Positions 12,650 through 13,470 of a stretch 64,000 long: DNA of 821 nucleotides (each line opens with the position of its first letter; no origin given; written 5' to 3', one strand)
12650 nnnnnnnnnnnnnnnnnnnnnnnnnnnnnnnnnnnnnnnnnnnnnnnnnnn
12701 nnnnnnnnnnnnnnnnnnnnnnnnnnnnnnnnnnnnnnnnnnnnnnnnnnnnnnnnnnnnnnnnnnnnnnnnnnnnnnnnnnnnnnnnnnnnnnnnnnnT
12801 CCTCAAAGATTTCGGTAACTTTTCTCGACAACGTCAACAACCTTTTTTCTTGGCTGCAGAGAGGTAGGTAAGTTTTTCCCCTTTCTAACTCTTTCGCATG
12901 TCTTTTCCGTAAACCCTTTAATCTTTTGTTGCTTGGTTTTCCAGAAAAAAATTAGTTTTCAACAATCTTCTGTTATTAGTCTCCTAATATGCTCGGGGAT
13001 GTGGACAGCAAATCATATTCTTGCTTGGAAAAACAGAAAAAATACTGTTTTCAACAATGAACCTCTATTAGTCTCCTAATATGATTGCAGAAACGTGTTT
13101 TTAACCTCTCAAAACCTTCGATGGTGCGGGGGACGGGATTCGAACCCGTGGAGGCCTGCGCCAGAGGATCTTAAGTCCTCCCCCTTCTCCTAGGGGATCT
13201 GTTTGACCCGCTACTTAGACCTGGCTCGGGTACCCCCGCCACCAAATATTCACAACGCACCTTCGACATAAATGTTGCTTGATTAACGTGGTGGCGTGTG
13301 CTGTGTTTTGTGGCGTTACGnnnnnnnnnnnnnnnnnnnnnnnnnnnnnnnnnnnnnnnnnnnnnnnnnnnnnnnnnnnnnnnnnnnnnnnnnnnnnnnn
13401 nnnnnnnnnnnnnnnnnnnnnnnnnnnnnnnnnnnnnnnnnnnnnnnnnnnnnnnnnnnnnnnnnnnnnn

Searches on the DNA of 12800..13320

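Call 20: search_rna_families(source=window, start=12800, end=13320, threshold=evalue, max_evalue=10)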
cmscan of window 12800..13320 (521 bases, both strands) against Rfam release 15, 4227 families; matches with E-value up to 10: 7.
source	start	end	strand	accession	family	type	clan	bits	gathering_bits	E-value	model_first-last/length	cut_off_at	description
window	13126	13239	-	RF01852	tRNA-Sec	Gene; tRNA;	CL00001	29.2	47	0.0009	1-91/91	no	Selenocysteine transfer RNA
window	12989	13046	+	RF02931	Bacilli-1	Gene; sRNA;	-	15.5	55.6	0.96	1-65/65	no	Bacilli-1 RNA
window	13114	13179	+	RF01852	tRNA-Sec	Gene; tRNA;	CL00001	13.9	47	8.2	10-82/91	no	Selenocysteine transfer RNA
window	13135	13147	+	RF04351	Plastid-psbl-rps4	Cis-reg;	-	13.5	68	7.1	11-23/53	no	Plastid-psbl-rps4 3UTR RNA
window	12800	12949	-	RF02034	IMES-1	Gene;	-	13.3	81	2.5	1-142/191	3'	IMES-1 RNA motif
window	13022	13050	+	RF00180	REN-SRE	Cis-reg;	-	13.2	41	1.7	1-37/37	no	Renin stability regulatory element (REN-SRE)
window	13133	13149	-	RF04321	tmRNA_permuted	Gene;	-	10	47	9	36-52/213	no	permuted transfer-messenger RNA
